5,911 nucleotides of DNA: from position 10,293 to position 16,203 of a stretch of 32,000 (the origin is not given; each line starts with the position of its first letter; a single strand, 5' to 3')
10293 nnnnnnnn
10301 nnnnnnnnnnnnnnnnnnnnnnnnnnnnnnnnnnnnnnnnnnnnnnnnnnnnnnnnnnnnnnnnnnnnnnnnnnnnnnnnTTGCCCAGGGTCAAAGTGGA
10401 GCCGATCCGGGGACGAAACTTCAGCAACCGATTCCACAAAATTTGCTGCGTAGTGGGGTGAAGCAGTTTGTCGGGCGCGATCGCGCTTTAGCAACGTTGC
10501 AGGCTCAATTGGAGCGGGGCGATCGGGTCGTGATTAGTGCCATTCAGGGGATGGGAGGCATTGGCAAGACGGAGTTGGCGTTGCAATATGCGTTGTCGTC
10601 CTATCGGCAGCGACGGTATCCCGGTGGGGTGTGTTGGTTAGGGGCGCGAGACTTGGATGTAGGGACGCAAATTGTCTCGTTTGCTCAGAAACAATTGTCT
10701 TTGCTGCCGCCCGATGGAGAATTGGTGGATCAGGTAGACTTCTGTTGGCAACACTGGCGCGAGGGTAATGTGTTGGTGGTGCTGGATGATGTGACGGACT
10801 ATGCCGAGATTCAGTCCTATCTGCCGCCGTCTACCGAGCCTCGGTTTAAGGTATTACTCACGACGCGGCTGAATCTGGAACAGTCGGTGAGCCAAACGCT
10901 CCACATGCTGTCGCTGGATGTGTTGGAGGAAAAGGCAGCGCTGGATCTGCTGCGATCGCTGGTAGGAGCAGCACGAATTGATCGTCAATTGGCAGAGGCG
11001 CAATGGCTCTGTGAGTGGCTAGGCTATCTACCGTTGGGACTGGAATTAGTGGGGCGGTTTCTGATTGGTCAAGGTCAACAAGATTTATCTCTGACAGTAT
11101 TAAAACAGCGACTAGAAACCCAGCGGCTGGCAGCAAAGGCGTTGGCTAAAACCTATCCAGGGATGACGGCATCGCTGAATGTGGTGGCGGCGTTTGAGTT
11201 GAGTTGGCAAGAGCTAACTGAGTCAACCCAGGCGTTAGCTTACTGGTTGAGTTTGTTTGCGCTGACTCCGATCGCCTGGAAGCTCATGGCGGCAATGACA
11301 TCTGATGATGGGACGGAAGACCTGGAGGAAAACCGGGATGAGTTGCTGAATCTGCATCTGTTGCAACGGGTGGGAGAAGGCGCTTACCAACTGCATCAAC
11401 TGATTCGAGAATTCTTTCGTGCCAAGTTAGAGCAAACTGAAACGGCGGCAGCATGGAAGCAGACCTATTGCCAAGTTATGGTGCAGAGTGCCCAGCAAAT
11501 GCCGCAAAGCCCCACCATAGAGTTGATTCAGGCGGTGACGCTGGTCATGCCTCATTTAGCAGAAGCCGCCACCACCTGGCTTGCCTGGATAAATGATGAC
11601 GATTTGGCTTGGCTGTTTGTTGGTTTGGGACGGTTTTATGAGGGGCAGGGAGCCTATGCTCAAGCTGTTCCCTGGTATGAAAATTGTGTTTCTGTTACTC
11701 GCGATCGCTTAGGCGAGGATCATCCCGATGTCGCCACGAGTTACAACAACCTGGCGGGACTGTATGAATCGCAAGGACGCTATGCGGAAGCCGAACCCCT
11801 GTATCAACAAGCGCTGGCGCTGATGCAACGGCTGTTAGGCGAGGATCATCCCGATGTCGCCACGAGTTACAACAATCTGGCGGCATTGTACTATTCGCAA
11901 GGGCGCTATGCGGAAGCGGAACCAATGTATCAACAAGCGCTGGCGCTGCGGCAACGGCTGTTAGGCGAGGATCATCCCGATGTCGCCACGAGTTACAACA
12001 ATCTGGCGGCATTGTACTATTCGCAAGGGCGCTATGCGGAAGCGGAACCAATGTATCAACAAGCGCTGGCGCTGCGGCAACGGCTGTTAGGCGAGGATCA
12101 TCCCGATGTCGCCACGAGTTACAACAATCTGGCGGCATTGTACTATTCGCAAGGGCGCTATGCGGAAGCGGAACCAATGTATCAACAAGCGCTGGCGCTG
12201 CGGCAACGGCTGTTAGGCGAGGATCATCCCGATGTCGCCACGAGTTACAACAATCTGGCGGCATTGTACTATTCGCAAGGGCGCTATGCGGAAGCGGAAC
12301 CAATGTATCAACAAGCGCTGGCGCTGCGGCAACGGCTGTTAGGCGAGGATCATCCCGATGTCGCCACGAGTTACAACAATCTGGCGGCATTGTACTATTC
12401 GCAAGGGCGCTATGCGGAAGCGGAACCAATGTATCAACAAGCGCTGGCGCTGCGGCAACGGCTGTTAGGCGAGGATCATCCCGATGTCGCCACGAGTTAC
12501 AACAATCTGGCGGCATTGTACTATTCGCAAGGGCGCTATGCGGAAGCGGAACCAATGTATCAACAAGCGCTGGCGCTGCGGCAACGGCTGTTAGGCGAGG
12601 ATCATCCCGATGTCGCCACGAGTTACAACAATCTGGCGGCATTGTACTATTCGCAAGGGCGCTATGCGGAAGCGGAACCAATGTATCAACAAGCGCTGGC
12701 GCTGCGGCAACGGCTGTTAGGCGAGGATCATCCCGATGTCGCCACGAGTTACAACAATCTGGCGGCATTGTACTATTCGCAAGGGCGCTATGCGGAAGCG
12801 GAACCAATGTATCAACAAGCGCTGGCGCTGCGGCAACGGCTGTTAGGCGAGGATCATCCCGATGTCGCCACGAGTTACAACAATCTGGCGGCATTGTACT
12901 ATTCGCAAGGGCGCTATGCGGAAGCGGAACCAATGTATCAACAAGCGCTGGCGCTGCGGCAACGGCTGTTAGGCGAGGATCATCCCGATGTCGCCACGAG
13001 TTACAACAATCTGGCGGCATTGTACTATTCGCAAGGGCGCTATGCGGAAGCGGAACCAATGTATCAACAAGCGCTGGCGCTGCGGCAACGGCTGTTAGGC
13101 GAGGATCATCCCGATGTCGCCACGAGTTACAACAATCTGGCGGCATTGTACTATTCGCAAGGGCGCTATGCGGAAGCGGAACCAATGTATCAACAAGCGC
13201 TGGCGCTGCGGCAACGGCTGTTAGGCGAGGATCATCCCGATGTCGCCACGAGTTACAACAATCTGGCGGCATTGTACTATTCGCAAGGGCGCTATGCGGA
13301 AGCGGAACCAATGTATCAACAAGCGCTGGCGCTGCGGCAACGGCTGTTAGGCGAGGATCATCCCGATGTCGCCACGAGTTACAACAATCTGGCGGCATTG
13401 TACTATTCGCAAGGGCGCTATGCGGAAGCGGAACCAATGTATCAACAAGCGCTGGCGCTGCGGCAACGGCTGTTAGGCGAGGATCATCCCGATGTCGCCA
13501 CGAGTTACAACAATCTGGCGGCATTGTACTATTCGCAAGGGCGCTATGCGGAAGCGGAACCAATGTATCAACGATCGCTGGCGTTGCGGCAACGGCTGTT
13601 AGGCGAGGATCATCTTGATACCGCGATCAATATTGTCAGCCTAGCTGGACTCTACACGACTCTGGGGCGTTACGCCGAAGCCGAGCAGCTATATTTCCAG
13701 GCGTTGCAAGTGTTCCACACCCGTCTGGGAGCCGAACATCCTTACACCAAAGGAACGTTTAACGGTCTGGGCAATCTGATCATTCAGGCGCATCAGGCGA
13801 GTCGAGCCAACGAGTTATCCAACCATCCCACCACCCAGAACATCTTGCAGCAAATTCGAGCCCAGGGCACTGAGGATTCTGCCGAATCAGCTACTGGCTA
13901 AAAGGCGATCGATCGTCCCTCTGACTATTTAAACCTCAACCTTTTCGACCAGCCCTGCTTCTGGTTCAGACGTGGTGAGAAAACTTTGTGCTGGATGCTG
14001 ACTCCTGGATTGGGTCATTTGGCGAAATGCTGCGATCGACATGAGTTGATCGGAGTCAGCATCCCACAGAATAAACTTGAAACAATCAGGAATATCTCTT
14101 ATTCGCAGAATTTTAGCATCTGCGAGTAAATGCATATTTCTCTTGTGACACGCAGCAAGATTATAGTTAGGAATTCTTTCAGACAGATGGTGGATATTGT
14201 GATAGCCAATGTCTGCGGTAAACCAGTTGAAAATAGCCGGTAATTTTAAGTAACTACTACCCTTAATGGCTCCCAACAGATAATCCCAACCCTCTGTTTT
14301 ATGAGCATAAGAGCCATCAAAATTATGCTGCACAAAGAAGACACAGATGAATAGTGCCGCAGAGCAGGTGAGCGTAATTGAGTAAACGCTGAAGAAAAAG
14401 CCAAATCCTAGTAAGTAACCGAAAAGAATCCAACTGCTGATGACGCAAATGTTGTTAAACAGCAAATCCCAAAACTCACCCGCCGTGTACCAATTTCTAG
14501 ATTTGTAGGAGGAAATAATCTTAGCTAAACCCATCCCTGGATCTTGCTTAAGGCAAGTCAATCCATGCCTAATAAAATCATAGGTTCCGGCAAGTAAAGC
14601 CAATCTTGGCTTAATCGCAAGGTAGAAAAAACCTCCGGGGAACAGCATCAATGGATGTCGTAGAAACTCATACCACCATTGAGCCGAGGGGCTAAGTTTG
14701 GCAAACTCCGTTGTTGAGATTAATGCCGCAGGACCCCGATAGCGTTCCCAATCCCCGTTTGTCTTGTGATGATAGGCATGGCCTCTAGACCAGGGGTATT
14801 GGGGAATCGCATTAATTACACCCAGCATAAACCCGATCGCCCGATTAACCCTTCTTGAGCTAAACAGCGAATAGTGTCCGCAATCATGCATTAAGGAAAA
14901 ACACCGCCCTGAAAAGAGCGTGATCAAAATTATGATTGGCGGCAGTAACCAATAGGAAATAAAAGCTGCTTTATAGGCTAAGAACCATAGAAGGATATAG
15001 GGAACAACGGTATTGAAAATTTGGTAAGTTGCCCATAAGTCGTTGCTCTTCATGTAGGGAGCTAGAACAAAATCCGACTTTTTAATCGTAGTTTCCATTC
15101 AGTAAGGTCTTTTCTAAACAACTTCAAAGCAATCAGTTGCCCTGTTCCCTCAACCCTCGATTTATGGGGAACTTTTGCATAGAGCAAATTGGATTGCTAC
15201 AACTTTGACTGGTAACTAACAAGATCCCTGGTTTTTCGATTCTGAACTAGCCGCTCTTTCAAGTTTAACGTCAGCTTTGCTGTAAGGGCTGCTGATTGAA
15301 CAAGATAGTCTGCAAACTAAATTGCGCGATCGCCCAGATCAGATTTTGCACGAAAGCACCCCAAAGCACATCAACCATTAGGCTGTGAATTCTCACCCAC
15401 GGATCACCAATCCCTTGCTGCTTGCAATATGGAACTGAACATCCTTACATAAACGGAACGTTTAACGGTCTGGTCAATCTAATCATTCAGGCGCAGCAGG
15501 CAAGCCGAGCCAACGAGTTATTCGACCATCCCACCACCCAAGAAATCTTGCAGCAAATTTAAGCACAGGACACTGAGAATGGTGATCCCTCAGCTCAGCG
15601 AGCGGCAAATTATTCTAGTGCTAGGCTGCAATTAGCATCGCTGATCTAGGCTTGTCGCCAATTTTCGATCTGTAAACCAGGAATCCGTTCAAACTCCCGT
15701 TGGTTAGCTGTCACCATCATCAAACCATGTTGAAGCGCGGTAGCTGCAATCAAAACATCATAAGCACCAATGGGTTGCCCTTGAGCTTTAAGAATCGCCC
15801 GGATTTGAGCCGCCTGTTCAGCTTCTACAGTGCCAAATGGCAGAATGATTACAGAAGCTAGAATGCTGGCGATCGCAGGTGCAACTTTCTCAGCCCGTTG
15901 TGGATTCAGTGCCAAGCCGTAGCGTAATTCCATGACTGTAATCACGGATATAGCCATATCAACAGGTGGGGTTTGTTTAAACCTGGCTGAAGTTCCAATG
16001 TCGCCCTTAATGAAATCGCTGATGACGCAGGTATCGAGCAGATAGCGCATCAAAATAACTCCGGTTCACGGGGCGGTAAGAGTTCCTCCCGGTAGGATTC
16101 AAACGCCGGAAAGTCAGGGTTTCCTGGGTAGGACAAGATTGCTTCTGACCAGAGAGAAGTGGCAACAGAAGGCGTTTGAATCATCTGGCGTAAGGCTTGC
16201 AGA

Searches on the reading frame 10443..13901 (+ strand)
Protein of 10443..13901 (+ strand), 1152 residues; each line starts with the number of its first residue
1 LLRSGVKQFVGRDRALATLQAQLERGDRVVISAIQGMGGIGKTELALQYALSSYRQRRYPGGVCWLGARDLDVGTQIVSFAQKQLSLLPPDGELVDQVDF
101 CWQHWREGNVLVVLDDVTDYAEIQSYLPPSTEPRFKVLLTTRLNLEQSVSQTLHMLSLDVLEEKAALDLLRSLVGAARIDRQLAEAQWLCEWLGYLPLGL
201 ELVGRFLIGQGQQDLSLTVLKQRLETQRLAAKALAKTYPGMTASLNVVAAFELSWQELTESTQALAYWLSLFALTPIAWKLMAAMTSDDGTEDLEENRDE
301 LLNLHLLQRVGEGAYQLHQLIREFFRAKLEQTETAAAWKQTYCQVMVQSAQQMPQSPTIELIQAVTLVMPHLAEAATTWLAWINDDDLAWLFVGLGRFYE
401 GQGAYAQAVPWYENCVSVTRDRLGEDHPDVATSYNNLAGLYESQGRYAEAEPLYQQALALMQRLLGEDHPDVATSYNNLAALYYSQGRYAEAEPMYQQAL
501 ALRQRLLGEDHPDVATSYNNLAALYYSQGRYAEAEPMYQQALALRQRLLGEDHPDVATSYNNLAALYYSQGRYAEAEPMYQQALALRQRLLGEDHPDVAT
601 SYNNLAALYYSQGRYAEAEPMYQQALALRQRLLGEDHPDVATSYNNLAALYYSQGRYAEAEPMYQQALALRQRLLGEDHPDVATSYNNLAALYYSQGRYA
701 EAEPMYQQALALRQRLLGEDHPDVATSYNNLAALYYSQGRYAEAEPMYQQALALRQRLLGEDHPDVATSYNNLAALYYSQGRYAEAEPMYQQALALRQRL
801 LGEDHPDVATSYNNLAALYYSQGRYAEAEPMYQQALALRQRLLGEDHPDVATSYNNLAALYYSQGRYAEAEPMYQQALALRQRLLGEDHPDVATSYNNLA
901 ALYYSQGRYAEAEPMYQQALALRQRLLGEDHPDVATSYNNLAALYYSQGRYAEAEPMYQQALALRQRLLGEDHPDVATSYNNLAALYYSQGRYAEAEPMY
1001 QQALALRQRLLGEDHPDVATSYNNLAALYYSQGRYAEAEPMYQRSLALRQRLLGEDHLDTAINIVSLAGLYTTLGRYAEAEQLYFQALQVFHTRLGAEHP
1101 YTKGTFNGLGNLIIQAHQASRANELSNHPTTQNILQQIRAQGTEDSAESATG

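Call 80: search_protein_families(library=pfam, proteins=[window:10443-13901:+], max_evalue=0.0001)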
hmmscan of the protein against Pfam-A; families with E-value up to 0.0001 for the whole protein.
window:10443-13901:+ (1152 aa): 29 families (the best 25 are shown)
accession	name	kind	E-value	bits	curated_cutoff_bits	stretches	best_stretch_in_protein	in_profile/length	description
PF13424.12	TPR_12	-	0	1168.9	30.1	17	471-546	1-76/77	Tetratricopeptide repeat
PF13374.12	TPR_10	-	3.3e-291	932.9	27.5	17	472-513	1-42/42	Tetratricopeptide repeat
PF24885.1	TPR_NPHP3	-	2.1e-231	764.4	100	13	386-505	96-215/239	Nephrocystin-3 TPR domain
PF00515.34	TPR_1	-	2.5e-119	385.2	27.8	15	473-503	1-31/34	Tetratricopeptide repeat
PF13176.12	TPR_7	-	3.5e-96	307.6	27.9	14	434-463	2-31/36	Tetratricopeptide repeat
PF17874.7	TPR_MalT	-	7.9e-92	308.5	45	11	373-544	21-190/336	MalT-like TPR region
PF07719.23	TPR_2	-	1.3e-85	274.9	27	13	474-502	2-30/34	Tetratricopeptide repeat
PF13181.12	TPR_8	-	1.4e-74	240.4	25.7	0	473-503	1-31/34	Tetratricopeptide repeat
PF13432.12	TPR_16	-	8.5e-62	205.5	32.7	14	983-1047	3-59/65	Tetratricopeptide repeat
PF13431.12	TPR_17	-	2e-50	165.3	24.4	0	468-493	8-33/34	Tetratricopeptide repeat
PF07721.20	TPR_4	-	8.3e-50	162.7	27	0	478-497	6-25/26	Tetratricopeptide repeat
PF13428.12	TPR_14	-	3.9e-38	126.4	23.5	0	437-459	7-29/44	Tetratricopeptide repeat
PF14559.12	TPR_19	-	1.2e-37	128.4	25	0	988-1046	2-52/68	Tetratricopeptide repeat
PF07720.18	TPR_3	-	1.4e-37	127.2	20.7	0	479-503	7-31/34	Tetratricopeptide repeat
PF21325.3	SHPRH_helical-1st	-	1.4e-23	83.4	27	0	424-462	17-55/95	E3 ubiquitin-protein ligase SHPRH, first helical domain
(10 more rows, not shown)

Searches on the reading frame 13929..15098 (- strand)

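Call 80: search_protein_families(library=pfam, proteins=[window:13929-15098:-], max_evalue=0.0001)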
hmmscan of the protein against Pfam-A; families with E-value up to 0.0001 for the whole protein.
window:13929-15098:- (389 aa): 1 family
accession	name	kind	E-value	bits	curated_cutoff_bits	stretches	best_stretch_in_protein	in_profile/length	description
PF00487.30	FA_desaturase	-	1.9e-25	90.5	29.7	1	50-330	3-247/253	Fatty acid desaturase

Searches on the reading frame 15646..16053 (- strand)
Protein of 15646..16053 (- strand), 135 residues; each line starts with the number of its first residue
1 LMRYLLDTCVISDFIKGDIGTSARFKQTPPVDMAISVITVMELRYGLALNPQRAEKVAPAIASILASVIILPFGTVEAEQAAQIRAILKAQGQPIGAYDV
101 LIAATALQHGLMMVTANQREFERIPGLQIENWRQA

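Call 80: search_protein_families(library=pfam, proteins=[window:15646-16053:-], max_evalue=0.0001)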
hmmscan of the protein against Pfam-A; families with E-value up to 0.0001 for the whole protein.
window:15646-16053:- (135 aa): 1 family
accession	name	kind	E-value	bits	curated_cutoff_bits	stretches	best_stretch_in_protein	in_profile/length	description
PF01850.27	PIN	-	1.3e-17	64.9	23.6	1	4-126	1-119/120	PIN domain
